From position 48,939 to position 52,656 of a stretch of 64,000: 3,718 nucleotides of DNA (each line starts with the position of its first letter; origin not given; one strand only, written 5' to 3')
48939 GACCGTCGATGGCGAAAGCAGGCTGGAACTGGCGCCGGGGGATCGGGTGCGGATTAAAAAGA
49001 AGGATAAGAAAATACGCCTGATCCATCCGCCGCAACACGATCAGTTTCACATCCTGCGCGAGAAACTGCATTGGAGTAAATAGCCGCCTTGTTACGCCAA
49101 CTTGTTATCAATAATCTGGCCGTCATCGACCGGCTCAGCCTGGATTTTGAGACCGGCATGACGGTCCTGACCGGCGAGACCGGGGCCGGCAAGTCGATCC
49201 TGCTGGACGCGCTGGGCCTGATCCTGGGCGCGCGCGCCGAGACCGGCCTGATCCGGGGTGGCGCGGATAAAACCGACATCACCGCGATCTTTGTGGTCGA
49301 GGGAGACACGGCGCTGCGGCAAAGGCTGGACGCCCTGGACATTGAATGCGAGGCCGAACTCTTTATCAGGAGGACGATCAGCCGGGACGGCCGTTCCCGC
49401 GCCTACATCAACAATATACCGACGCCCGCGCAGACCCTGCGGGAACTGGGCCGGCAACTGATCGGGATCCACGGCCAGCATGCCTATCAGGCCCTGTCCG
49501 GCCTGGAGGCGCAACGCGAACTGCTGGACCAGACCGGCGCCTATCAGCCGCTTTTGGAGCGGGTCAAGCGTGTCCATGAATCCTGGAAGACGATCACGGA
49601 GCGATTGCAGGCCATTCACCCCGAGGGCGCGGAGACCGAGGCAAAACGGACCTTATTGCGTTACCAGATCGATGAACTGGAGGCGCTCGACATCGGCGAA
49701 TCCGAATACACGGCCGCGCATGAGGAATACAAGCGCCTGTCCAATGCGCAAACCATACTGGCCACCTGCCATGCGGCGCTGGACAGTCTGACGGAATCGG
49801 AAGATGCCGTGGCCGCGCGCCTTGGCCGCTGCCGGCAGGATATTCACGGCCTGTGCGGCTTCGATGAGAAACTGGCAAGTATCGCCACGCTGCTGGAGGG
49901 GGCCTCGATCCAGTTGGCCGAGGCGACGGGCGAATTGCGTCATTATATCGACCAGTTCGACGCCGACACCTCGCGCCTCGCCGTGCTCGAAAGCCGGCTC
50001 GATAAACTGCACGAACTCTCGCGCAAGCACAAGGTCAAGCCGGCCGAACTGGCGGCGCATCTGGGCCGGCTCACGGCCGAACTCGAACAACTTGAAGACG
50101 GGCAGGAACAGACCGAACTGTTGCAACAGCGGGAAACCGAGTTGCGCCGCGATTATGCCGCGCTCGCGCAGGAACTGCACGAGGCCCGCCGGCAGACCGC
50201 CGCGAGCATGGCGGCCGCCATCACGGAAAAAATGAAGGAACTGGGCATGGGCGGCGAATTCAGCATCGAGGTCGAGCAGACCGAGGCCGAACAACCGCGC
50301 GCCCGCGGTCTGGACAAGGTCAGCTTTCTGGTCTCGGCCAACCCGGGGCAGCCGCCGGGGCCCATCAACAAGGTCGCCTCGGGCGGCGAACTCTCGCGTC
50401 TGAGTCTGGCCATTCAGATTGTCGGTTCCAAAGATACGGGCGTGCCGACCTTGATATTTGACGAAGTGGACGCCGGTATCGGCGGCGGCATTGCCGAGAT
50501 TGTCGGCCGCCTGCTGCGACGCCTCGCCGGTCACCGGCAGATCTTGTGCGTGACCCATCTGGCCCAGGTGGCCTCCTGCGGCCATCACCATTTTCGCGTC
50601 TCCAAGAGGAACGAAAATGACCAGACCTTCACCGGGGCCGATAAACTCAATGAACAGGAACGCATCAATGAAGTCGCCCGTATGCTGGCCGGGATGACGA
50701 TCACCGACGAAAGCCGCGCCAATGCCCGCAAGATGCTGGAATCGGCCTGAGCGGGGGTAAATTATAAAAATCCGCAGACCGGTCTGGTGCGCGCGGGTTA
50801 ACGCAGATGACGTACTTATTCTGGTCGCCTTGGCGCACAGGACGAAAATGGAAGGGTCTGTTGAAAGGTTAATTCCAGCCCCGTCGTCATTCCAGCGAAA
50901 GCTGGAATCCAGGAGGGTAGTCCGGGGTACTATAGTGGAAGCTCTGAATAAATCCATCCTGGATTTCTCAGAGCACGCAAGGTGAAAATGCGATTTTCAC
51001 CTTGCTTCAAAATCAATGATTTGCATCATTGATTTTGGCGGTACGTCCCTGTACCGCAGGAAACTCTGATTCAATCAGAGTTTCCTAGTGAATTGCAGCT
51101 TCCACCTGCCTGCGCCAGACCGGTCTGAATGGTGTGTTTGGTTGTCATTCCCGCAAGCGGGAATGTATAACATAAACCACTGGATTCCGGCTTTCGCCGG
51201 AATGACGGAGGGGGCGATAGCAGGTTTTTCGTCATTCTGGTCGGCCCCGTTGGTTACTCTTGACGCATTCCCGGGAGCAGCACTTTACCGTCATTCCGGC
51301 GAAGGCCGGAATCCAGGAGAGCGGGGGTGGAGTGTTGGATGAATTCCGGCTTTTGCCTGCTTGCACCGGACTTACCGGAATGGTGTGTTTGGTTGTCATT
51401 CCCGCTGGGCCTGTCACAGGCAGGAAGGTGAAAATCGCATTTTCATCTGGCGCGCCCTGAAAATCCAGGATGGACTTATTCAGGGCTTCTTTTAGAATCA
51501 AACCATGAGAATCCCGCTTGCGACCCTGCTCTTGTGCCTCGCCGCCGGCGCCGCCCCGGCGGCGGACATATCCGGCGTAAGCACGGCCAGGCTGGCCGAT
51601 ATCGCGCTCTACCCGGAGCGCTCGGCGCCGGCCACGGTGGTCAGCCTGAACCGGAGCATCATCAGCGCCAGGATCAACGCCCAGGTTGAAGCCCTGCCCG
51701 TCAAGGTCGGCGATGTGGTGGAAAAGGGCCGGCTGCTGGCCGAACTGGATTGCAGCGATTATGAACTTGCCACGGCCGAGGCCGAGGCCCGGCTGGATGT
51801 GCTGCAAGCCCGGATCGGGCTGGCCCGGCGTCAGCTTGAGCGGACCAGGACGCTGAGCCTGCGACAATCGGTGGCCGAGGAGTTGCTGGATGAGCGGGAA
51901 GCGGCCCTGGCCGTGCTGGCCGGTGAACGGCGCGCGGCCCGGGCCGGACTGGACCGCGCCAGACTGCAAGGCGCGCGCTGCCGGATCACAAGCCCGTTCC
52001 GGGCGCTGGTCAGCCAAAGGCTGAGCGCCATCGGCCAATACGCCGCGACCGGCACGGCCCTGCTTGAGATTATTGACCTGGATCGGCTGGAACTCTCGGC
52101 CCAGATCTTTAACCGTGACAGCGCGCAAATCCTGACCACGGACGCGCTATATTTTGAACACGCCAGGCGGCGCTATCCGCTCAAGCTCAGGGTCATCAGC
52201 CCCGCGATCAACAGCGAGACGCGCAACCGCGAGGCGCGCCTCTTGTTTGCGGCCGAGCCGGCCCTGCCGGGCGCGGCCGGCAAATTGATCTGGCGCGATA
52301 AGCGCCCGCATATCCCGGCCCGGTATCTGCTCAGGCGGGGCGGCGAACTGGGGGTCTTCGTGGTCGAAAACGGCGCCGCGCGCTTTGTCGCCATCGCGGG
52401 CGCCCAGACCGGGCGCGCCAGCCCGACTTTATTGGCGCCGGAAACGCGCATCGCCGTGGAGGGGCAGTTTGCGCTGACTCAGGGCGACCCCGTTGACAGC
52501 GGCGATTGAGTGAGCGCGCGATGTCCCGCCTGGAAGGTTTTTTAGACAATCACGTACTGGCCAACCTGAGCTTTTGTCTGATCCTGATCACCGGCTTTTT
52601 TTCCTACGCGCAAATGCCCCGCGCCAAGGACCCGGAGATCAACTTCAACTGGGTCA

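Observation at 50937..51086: MITE family B: about 150-200-bp elements with palindromic ends and 4-bp target-site duplications, four copies in the window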

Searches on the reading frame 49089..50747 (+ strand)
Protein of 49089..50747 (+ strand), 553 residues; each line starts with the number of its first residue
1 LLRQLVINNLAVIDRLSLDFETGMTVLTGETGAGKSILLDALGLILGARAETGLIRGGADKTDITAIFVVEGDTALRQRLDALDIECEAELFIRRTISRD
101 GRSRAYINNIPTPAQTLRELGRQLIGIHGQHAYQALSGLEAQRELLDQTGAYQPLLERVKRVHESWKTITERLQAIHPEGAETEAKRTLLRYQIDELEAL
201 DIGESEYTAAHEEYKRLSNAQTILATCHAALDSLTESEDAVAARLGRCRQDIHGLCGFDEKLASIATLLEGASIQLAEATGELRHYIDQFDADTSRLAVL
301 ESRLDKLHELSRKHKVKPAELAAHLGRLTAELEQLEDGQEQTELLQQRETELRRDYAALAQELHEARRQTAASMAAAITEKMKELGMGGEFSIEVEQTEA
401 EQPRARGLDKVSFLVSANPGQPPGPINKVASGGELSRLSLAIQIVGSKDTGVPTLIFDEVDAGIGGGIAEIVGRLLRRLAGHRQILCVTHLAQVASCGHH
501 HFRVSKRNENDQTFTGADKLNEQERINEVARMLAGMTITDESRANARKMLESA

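Call 17: find_encoding_contigs(protein=window:49089-50747:+, flank=2000, max_places=4)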
Protein window:49089-50747:+ (553 aa): no gene with exactly this product is on record in the collection.

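Call 25: search_protein_families(library=ncbifam, proteins=[window:49089-50747:+])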
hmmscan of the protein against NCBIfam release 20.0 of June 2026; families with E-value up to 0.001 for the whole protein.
window:49089-50747:+ (553 aa): 16 families
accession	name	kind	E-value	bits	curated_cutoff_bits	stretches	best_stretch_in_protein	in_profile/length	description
NF008121.0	PRK10869.1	equivalog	7.4e-178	592.5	418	1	1-551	1-552/553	DNA repair protein RecN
TIGR00634.1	recN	equivalog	6e-151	504.2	407.85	1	1-551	1-562/563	DNA repair protein RecN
NF045487.1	ASRP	equivalog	1.3e-11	43.8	300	2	217-403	319-506/593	archaea-specific SMC-related protein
TIGR02168.1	SMC_prok_B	equivalog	2.6e-10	38.8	567.35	1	135-386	736-987/1181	chromosome segregation protein SMC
NF045780.1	TrlF_fam_ATP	equivalog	4.5e-10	38.9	350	1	13-385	300-706/944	TrlF family AAA-like ATPase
TIGR02169.1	SMC_prok_A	equivalog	3.5e-09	34.9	729.4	0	18-57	19-66/1165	chromosome segregation protein SMC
NF002572.0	PRK02224.1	equivalog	1.7e-07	30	1087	1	2-65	3-71/888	DNA double-strand break repair ATPase Rad50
TIGR02857.1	CydD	equivalog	1.6e-06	27.4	435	0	430-495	459-520/529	thiol reductant ABC exporter subunit CydD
NF003034.1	PRK03918.1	equivalog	5.5e-06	24.6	700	0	2-43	3-44/878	DNA double-strand break repair ATPase Rad50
NF041034.1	Rad50_Sulf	equivalog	7.9e-06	24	1000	0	160-366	170-374/872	DNA double-strand break repair ATPase Rad50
TIGR00611.2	recf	equivalog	2.3e-05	23.7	172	0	2-66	1-70/339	DNA replication/repair protein RecF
NF010068.0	PRK13548.1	equivalog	3.2e-05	23.1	261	0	7-143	15-145/261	heme ABC transporter ATP-binding protein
TIGR03608.1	L_ocin_972_ABC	subfamily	9e-05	22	254.85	0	8-47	9-49/206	putative bacteriocin export ABC transporter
NF041035.1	Rad50_Halo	equivalog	0.00015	20.3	1000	0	140-369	226-448/883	DNA double-strand break repair ATPase Rad50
NF047515.1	SpiroCoCo_C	equivalog_domain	0.0002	20.7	125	0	209-310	139-233/313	SpiroCoCo family coiled-coil protein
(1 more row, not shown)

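Call 46: find_homologous_proteins(query=window:49089-50747:+, max_evalue=1e-100)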
Query window:49089-50747:+ (553 aa): 6150 proteins with E <= 1e-100 among 8000 candidates; the best 120 are listed.
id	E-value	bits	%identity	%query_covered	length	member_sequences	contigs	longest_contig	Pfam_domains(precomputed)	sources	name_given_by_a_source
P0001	0.0e+0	1184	100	100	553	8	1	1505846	PF00005.34,PF13476.13,PF13555.13,PF02463.26,PF13304.13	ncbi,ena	-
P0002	0.0e+0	1042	87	100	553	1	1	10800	PF13476.13,PF13555.13,PF02463.26,PF13304.13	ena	-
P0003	0.0e+0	1040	87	100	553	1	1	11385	PF13476.13,PF13555.13,PF02463.26,PF13304.13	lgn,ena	-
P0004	0.0e+0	1040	86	100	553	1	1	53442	PF13476.13,PF13555.13,PF02463.26,PF13304.13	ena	-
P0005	0.0e+0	1040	87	100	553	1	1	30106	PF13476.13,PF13555.13,PF02463.26,PF13304.13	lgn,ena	-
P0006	0.0e+0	1038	87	100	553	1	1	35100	PF13476.13,PF13555.13,PF02463.26,PF13304.13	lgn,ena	-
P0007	0.0e+0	1038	87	100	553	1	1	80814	PF13476.13,PF13555.13,PF02463.26,PF13304.13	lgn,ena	-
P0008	0.0e+0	1035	86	100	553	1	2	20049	PF13476.13,PF13555.13,PF02463.26,PF13304.13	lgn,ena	-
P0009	0.0e+0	1034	86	100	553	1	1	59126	PF13476.13,PF13555.13,PF02463.26,PF13304.13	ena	-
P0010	0.0e+0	1032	86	100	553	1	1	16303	PF13476.13,PF13555.13,PF02463.26,PF13304.13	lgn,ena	-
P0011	0.0e+0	1030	86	100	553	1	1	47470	PF13476.13,PF13555.13,PF02463.26,PF13304.13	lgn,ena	-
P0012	0.0e+0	1026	86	100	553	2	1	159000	PF13476.13,PF13555.13,PF02463.26,PF13304.13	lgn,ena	-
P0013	0.0e+0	1014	85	100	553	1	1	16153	PF13476.13,PF13555.13,PF02463.26,PF13304.13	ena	-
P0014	2.5e-298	1008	85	100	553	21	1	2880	PF13476.13,PF13555.13,PF02463.26,PF13304.13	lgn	-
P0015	5.5e-297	1004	85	100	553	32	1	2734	PF13476.13,PF13555.13,PF02463.26,PF13304.13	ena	-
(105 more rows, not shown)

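Call 47: find_encoding_contigs(protein=P0001, flank=3000, max_places=3)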
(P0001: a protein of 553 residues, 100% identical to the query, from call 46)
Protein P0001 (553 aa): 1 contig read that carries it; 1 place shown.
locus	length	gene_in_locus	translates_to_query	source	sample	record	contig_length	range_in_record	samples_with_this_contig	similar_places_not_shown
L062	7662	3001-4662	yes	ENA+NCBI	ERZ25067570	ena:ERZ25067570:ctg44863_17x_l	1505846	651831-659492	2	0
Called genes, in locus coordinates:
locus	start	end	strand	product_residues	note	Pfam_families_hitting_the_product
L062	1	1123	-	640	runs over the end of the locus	PF07715:Plug, PF14905:OMP_b-brl_3 (faint), PF00593:TonB_dep_Rec_b-barrel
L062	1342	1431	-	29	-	-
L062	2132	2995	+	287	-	PF01513:NAD_kinase, PF20143:NAD_kinase_C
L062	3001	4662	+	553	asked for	PF00005:ABC_tran (faint), PF02463:SMC_N, PF13476:AAA_23, PF13555:AAA_29 (weak), PF13304:AAA_21 (faint)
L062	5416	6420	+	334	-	PF25917:BSH_RND (weak), PF25973:BSH_CzcB (faint)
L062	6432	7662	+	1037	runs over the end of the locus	PF00873:ACR_tran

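Call 48: find_encoding_contigs(protein=P0012, flank=3000, max_places=2)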
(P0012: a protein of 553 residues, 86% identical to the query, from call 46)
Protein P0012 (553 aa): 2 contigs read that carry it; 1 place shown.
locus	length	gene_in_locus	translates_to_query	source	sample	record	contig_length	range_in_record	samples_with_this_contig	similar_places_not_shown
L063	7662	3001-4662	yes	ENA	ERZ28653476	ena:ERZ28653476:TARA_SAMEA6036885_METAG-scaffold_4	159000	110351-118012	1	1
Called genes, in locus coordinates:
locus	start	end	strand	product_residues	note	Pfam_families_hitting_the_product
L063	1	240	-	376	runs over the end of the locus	PF02776:TPP_enzyme_N, PF02775:TPP_enzyme_C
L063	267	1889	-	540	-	PF13714:PEP_mutase, PF00483:NTP_transferase (faint), PF12804:NTP_transf_3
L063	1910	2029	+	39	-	-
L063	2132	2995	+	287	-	PF01513:NAD_kinase, PF20143:NAD_kinase_C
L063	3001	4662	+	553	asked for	PF02463:SMC_N, PF13476:AAA_23, PF13555:AAA_29 (weak), PF13304:AAA_21 (faint)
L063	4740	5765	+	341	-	PF25973:BSH_CzcB (weak)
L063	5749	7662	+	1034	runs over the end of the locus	PF00873:ACR_tran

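Call 49: find_encoding_contigs(protein=P0007, flank=3000, max_places=2)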
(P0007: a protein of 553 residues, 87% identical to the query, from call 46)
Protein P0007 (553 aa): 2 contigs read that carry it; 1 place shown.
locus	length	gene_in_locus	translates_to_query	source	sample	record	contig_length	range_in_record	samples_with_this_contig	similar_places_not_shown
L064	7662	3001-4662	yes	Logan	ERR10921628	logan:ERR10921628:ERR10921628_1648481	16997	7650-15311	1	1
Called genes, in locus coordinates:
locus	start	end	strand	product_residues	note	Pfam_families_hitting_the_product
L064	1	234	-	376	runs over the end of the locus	PF02776:TPP_enzyme_N, PF02775:TPP_enzyme_C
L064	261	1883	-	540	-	PF13714:PEP_mutase, PF00483:NTP_transferase (faint), PF12804:NTP_transf_3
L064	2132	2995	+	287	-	PF01513:NAD_kinase, PF20143:NAD_kinase_C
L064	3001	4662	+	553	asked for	PF02463:SMC_N, PF13476:AAA_23, PF13555:AAA_29 (weak), PF13304:AAA_21 (faint)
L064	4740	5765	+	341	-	PF25973:BSH_CzcB (weak)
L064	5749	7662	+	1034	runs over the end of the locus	PF00873:ACR_tran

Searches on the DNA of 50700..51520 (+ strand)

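Call 21: search_dna_similar(query=window:50937-51085:+, collection=plasmids, mode=distant, max_evalue=1, max_rows=30)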
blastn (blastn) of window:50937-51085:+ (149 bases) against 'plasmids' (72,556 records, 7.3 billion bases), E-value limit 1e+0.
Records with a match: 1; places in all: 1; records where one place covers at least 80% of the query: 0.
Best place of each record, by identity: 80-90% 1.
By first word of the organism name: Chondrinema 1.
By predicted mobility (MOB-suite, as given by PLSDB): non-mobilizable 1.
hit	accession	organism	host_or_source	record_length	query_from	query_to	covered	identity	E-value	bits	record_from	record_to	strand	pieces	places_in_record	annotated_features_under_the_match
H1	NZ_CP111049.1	Chondrinema litorale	Seaweed,red alga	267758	66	98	22%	87.9%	1e-1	43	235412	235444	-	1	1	DMT family transporter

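Call 44: search_rna_families(source=window, start=50700, end=51520, threshold=evalue, max_evalue=10)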
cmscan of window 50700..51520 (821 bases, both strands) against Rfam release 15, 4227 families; matches with E-value up to 10: 10.
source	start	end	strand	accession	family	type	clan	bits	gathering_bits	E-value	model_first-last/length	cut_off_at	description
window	50963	51035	-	RF00187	SNORD102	Gene; snRNA; snoRNA; CD-box;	-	28.7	47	0.024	1-72/72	no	Small nucleolar RNA SNORD102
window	50975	51078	+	RF00092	SNORA63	Gene; snRNA; snoRNA; HACA-box;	-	25.7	90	0.069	1-130/130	no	Small nucleolar RNA SNORA63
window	51174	51319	+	RF03965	mir-8927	Gene; miRNA;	-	20.4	160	0.17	1-145/145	no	mir-8927 microRNA precursor family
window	50970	51011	+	RF01939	mir-761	Gene; miRNA;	-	19.9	82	0.29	1-65/65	no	mir-761 microRNA precursor family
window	51008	51037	-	RF00134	snoZ196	Gene; snRNA; snoRNA; CD-box;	CL00054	19.7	55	5.2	1-84/84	no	Small nucleolar RNA Z196/R39/R59 family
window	51133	51179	-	RF03442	mir-4003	Gene; miRNA;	-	19.1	70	1.2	1-58/58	no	mir-4003 microRNA precursor family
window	51006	51037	-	RF03688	mir-3045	Gene; miRNA;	-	18.6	90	0.67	1-75/75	no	mir-3045 microRNA precursor family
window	51331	51425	-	RF03026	RT-5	Gene; sRNA;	-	14.2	45.7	9.4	1-104/104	no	RT-5 RNA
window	51144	51316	+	RF01855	Plant_SRP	Gene;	CL00003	13.2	105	0.27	1-305/305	no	Plant signal recognition particle RNA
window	50967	51032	-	RF01304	sR5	Gene; snRNA; snoRNA; CD-box;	-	11.6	40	6.7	1-53/53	no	Small nucleolar RNA sR5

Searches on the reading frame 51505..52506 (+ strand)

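Call 25: search_protein_families(library=ncbifam, proteins=[window:51505-52506:+])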
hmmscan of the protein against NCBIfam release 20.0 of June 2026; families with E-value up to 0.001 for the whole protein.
window:51505-52506:+ (334 aa): 15 families
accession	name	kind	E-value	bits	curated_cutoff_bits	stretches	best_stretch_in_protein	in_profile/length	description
TIGR01730.1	RND_mfp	subfamily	5.2e-38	130.8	94.9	1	25-330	1-319/322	efflux RND transporter periplasmic adaptor subunit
TIGR00999.1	8a0102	subfamily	1.8e-19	69.9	319.3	1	69-297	1-240/271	CzcB/NccB family metal efflux transporter periplasmic adaptor subunit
NF008589.1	PRK11556.1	equivalog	3.2e-16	59.2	391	1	40-185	74-219/392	MdtA/MuxA family multidrug efflux RND transporter periplasmic adaptor subunit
NF007785.0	PRK10476.1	equivalog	1.4e-09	37.2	376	1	53-115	51-113/347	multidrug transporter subunit MdtN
TIGR00998.1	8a0101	subfamily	1.5e-09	37.2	390.8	1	46-114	38-106/334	EmrA/EmrK family multidrug efflux transporter periplasmic adaptor subunit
NF045904.1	RND-peri-MexE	equivalog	3.9e-09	35.9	714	1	52-190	65-204/390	multidrug efflux RND transporter periplasmic adaptor subunit MexE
NF008606.0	PRK11578.1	equivalog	7.4e-09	35.2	342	1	51-207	62-235/371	macrolide transporter subunit MacA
TIGR01843.1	type_I_hlyD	subfamily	7.8e-07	28.4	208.65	1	51-129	44-121/422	HlyD family type I secretion periplasmic adaptor subunit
NF002939.0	PRK03598.1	equivalog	1.4e-06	27.7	393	1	53-126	47-120/332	secretion protein HlyD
NF007850.1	PRK10559.1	equivalog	2e-06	27.2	400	1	55-193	45-182/303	p-hydroxybenzoic acid efflux pump subunit AaeA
NF000272.2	OqxA_adapt_sub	exception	2.3e-06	26.8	835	1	43-184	60-201/391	multidrug efflux RND transporter periplasmic adaptor subunit OqxA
NF011715.0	PRK15136.1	equivalog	2.3e-05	23.2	563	0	146-200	203-257/390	multidrug efflux MFS transporter periplasmic adaptor subunit EmrA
TIGR03794.1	NHLM_micro_HlyD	equivalog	0.00012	21.1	156.2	1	53-161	61-174/421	NHLP bacteriocin system secretion protein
TIGR02971.1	heterocyst_DevB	subfamily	0.00023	20.7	129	1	59-151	25-122/327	ABC exporter membrane fusion protein, DevB family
NF033138.2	RND-peri-MexC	equivalog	0.0009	18.5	625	0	17-187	35-200/375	MexC family multidrug efflux RND transporter periplasmic adaptor subunit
